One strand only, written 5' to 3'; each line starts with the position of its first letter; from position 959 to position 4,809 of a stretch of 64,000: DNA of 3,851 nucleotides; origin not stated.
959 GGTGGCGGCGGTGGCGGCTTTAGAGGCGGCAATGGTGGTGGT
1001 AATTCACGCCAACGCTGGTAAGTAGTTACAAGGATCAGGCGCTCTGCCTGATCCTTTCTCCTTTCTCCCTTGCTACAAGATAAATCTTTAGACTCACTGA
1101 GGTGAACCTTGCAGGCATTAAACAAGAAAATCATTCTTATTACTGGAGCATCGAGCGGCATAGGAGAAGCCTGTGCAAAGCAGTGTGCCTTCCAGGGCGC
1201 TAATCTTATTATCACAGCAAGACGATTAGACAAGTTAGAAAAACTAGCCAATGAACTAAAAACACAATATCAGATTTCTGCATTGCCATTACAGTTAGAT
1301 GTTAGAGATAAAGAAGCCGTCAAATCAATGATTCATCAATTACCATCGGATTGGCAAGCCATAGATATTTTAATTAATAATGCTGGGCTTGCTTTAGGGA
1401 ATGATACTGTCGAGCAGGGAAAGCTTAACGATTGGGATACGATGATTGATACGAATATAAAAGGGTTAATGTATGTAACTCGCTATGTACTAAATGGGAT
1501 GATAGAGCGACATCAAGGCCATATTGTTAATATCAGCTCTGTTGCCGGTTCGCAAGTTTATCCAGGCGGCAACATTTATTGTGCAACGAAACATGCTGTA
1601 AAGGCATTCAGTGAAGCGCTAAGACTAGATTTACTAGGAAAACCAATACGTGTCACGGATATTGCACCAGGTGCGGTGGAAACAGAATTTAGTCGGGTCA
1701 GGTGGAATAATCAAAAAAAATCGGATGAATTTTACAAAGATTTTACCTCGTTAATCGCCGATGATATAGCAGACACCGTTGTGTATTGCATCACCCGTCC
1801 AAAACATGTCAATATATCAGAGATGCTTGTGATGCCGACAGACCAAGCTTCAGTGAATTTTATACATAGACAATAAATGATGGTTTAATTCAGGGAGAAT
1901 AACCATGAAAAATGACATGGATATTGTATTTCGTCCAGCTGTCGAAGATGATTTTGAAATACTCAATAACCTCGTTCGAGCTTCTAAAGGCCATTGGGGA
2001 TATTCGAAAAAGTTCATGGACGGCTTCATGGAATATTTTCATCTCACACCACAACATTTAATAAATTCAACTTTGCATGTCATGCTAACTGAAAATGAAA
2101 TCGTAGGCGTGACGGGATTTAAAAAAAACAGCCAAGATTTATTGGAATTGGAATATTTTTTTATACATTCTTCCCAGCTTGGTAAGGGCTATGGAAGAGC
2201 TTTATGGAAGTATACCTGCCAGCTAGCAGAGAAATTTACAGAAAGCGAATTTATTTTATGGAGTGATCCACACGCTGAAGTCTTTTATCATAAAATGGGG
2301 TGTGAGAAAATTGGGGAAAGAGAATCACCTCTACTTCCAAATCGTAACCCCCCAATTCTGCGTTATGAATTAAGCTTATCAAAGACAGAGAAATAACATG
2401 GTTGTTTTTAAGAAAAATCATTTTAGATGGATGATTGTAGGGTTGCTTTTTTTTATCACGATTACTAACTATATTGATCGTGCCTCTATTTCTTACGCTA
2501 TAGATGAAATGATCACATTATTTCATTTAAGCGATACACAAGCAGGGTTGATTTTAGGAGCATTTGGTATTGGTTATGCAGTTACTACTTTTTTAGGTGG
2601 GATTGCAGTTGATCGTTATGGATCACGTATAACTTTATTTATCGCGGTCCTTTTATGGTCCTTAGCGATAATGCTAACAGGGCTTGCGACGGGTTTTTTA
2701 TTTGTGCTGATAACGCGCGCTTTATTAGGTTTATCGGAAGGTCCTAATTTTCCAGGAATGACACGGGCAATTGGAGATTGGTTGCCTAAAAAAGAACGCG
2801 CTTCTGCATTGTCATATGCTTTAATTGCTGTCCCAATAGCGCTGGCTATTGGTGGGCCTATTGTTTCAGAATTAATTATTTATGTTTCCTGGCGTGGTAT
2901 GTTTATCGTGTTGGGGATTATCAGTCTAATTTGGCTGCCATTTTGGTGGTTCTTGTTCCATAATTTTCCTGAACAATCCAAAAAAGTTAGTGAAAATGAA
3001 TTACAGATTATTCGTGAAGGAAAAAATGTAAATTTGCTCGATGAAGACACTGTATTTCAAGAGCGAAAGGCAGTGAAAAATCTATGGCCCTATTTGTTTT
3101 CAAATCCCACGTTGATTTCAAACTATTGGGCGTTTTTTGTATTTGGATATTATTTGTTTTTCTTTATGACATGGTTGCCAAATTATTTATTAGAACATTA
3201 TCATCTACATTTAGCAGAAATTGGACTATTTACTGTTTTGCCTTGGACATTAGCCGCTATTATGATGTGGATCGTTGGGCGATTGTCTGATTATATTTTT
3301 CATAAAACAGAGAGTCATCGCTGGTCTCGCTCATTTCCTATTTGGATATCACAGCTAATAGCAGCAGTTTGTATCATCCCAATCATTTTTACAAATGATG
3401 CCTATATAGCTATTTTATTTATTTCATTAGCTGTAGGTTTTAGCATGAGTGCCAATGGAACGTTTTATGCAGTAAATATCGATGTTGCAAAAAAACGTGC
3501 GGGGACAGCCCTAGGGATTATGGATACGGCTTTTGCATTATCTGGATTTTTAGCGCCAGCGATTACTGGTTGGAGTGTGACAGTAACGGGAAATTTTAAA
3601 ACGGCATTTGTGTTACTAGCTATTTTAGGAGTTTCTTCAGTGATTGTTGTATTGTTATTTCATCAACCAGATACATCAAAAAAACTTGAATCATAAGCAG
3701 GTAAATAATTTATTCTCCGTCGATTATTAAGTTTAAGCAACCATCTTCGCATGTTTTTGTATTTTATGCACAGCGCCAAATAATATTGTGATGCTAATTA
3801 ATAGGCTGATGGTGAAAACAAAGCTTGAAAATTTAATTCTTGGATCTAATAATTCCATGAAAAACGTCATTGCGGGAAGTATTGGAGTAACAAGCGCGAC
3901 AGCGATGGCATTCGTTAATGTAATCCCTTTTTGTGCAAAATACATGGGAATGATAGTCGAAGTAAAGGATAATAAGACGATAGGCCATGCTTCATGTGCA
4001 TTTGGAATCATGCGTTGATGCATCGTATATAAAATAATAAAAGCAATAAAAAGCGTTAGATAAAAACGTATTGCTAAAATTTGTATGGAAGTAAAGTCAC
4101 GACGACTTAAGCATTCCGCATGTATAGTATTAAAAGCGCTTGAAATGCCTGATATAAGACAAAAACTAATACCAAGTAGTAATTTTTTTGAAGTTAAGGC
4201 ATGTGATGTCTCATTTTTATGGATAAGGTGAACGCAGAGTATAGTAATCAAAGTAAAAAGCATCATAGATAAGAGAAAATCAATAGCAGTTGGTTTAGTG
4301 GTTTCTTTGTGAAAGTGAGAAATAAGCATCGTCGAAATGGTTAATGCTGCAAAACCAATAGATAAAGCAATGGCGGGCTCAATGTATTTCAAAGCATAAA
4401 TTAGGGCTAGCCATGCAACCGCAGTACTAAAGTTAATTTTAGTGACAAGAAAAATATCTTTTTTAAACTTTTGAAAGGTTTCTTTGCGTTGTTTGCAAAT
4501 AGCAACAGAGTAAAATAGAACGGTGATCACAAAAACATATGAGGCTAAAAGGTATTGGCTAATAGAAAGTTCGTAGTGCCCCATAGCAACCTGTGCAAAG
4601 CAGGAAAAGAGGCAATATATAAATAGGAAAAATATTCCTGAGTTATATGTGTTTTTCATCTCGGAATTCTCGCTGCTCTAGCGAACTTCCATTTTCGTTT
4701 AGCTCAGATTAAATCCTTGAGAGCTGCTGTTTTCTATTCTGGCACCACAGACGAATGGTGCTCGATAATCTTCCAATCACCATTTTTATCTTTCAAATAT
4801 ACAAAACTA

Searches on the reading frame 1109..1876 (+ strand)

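Call 71: search_protein_families(library=pfam, proteins=[window:1109-1876:+], max_evalue=0.001)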
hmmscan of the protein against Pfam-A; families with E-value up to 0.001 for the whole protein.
window:1109-1876:+ (255 aa): 5 families
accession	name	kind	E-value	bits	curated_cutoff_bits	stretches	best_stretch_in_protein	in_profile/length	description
PF00106.31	adh_short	-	6.6e-58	195.9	26.6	1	7-199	1-191/195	short chain dehydrogenase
PF13561.12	adh_short_C2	-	2.2e-43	148.9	27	1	13-210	1-196/236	Enoyl-(Acyl carrier protein) reductase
PF08659.16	KR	-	6.9e-15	55.9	22.6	1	9-172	3-164/180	KR domain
PF02719.21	Polysacc_synt_2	-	1.5e-05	24.8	20.2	1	9-166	1-147/293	Polysaccharide biosynthesis protein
PF01370.27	Epimerase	-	0.00052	19.9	20.9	0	9-152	1-120/240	NAD dependent epimerase/dehydratase family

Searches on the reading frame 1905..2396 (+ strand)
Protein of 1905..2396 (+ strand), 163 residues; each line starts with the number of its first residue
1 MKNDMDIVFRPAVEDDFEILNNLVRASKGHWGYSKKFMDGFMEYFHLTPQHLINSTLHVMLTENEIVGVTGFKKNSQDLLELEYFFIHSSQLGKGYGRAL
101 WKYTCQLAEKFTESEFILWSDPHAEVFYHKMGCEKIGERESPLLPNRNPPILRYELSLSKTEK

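Call 71: search_protein_families(library=pfam, proteins=[window:1905-2396:+], max_evalue=0.001)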
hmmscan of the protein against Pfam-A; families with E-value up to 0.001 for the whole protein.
window:1905-2396:+ (163 aa): 3 families
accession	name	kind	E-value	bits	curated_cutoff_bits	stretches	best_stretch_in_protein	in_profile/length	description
PF13673.13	Acetyltransf_10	-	4.5e-12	46.5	23.6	1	39-139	14-113/128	Acetyltransferase (GNAT) domain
PF00583.31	Acetyltransf_1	-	4e-09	37.2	20.7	1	52-132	30-115/116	Acetyltransferase (GNAT) family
PF13508.13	Acetyltransf_7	-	1e-07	32.7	27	1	55-132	3-81/84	Acetyltransferase (GNAT) domain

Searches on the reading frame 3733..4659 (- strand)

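Call 71: search_protein_families(library=pfam, proteins=[window:3733-4659:-], max_evalue=0.001)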
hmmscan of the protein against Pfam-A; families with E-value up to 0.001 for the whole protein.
window:3733-4659:- (308 aa): 2 families
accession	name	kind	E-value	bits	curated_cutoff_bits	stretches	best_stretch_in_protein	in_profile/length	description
PF00892.27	EamA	-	4.8e-13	50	28.2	2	162-294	2-134/135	EamA-like transporter family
PF13536.12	EmrE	-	0.00016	21.7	25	1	41-239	2-201/263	Putative multidrug resistance efflux transporter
